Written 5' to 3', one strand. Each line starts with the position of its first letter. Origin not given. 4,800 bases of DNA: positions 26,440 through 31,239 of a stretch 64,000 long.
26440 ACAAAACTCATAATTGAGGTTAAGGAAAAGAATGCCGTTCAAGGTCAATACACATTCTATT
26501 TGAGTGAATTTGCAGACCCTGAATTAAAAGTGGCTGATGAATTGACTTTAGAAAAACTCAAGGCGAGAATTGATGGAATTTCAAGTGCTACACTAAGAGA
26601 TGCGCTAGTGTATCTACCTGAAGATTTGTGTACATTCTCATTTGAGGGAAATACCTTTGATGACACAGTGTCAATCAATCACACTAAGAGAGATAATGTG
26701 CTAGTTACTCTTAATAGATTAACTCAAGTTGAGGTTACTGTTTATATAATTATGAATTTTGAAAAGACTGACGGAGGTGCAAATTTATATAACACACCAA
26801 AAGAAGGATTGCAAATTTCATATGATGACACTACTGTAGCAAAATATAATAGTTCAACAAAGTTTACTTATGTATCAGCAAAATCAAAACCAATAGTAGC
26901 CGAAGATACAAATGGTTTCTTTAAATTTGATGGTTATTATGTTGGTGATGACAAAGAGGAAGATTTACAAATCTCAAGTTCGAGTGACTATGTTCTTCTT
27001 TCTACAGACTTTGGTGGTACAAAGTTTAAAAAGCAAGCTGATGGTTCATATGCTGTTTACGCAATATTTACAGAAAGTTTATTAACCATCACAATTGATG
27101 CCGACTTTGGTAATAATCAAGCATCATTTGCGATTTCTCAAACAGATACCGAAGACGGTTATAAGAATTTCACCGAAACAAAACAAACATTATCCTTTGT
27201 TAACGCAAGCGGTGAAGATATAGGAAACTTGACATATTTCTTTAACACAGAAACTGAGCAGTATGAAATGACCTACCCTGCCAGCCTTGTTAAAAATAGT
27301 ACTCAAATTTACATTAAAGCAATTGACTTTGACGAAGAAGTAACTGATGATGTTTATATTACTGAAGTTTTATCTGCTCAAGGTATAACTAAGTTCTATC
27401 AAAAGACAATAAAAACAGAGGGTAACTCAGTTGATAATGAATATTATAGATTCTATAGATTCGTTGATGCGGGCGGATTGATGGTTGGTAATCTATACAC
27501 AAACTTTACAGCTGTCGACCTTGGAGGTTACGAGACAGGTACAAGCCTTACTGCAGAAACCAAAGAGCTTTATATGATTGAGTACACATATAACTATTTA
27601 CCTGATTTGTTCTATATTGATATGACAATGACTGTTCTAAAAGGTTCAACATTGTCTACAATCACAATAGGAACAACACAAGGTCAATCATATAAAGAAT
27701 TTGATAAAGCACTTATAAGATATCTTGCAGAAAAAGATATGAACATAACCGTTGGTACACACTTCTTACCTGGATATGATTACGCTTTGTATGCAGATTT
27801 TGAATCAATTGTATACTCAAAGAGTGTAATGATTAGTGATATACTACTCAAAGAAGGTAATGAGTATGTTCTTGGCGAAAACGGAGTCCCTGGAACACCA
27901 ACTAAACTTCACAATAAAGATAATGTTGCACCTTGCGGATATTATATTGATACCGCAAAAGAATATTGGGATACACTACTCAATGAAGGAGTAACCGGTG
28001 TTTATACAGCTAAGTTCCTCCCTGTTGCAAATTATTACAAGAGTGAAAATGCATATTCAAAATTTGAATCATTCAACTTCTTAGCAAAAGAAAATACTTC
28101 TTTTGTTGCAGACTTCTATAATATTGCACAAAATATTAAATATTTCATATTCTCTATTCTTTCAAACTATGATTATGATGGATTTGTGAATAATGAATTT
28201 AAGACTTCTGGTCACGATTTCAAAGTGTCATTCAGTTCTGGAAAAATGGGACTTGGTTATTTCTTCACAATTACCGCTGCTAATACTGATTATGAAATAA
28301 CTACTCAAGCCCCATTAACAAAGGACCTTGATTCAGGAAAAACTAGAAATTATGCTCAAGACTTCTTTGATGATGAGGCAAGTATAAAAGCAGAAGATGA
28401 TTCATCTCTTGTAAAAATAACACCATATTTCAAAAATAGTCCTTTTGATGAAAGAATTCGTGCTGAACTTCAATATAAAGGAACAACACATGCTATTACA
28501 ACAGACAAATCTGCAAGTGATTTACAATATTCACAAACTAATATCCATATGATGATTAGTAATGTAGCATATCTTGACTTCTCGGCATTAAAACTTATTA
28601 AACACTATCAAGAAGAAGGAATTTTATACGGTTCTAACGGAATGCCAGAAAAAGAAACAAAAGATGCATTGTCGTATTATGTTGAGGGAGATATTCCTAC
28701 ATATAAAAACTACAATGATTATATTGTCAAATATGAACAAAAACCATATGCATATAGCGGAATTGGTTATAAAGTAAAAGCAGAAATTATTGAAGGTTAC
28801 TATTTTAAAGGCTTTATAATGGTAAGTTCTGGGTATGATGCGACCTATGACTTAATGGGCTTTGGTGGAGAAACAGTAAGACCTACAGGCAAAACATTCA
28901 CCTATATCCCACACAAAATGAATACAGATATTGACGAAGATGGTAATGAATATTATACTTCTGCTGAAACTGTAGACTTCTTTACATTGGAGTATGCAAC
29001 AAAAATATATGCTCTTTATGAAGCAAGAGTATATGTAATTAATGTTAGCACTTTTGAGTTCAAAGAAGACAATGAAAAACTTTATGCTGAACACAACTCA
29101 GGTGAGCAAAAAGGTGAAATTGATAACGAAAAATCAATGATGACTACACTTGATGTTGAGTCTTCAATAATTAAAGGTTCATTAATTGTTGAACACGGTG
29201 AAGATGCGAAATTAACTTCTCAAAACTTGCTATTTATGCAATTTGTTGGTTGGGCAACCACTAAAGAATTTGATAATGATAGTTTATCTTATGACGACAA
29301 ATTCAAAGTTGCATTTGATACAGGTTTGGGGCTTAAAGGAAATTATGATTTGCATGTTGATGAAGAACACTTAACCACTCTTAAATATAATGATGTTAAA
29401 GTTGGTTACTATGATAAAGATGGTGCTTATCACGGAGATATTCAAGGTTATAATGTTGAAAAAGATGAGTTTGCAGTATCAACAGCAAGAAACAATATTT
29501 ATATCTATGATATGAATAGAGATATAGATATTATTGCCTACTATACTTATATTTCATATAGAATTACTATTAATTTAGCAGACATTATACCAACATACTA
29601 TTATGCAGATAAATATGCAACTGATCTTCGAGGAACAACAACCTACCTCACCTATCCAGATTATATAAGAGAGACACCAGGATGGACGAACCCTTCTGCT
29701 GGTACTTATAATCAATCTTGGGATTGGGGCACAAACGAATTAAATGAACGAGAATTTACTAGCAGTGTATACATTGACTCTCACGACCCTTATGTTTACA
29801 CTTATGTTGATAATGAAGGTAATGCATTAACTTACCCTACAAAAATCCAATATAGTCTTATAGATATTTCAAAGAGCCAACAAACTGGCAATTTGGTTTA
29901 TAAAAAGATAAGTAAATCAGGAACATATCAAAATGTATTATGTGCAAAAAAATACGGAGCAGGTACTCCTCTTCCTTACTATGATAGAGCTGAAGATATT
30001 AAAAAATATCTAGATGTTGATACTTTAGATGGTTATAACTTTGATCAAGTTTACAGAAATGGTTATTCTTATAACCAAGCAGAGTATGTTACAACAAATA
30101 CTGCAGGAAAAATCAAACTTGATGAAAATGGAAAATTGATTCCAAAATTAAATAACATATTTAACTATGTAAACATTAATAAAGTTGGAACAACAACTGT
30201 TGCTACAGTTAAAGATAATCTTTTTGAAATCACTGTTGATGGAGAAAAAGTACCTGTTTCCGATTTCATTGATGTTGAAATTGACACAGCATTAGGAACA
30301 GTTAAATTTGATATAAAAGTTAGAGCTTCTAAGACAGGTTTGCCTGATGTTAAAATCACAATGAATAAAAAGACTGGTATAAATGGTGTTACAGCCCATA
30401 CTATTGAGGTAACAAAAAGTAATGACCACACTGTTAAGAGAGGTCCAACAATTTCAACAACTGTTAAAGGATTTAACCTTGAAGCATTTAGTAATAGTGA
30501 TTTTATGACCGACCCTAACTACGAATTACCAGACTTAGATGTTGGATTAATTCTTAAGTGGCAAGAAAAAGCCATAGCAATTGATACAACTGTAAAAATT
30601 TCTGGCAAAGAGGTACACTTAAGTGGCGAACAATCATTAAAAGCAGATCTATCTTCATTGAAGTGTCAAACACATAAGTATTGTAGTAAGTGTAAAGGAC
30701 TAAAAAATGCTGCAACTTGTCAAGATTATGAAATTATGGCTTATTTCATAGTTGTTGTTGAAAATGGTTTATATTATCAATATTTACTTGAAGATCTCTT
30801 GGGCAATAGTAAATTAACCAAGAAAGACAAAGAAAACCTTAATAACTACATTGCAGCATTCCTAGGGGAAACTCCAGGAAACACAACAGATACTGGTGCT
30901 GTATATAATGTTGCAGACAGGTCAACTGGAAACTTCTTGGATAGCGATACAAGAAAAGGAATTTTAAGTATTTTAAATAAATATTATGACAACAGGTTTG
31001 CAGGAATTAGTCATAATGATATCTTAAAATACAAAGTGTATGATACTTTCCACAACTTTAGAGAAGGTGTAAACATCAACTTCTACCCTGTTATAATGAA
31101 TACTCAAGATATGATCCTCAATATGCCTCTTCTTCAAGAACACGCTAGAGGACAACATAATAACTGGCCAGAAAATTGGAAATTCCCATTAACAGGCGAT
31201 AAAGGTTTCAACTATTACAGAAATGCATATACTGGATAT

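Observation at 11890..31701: Single 19.8-kb ORF encoding a 6,603-aa predicted lipoprotein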

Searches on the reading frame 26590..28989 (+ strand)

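Call 7: search_protein_families(library=pfam, proteins=[window:26590-28989:+], max_evalue=1)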
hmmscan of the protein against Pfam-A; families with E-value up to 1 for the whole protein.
window:26590-28989:+ (800 aa): 1 family
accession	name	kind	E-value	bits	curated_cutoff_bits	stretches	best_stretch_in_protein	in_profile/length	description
PF16461.11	Phage_TTP_12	-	0.0059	17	26.1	1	183-260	49-129/135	Lambda phage tail tube protein, TTP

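Call 93: search_protein_families(library=ncbifam, proteins=[window:26590-28989:+], max_evalue=0.01)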
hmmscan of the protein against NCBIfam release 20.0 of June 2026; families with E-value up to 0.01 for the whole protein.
window:26590-28989:+ (800 aa): 0 families

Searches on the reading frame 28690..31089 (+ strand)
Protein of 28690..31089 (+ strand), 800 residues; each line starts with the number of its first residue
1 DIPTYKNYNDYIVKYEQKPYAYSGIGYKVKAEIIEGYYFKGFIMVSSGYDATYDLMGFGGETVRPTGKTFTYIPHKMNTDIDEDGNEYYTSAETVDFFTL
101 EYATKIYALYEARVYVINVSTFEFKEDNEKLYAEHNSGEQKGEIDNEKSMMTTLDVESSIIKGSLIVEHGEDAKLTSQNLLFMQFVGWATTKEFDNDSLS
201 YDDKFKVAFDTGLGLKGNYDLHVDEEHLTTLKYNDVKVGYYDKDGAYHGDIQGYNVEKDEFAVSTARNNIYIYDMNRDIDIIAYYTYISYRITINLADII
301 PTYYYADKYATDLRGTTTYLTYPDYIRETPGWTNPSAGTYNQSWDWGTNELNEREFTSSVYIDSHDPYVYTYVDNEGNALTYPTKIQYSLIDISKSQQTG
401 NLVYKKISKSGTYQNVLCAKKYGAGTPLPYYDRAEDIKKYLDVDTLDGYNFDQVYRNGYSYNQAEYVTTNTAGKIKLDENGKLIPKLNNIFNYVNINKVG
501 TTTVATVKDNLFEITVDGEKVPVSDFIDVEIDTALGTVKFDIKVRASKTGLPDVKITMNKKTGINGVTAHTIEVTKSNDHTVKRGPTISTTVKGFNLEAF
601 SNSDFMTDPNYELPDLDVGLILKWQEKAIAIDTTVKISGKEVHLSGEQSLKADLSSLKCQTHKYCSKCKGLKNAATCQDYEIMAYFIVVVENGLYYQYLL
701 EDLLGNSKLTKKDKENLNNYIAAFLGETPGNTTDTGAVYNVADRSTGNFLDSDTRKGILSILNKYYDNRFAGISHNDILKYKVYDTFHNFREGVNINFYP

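Call 7: search_protein_families(library=pfam, proteins=[window:28690-31089:+], max_evalue=1)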
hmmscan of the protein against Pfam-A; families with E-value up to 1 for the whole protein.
window:28690-31089:+ (800 aa): 1 family
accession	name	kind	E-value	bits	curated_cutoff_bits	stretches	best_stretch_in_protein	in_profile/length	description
PF00621.25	RhoGEF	-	0.083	13.5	27.6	1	657-723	105-171/180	RhoGEF domain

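Call 93: search_protein_families(library=ncbifam, proteins=[window:28690-31089:+], max_evalue=0.01)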
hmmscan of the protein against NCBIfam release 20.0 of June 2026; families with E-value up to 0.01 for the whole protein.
window:28690-31089:+ (800 aa): 0 families
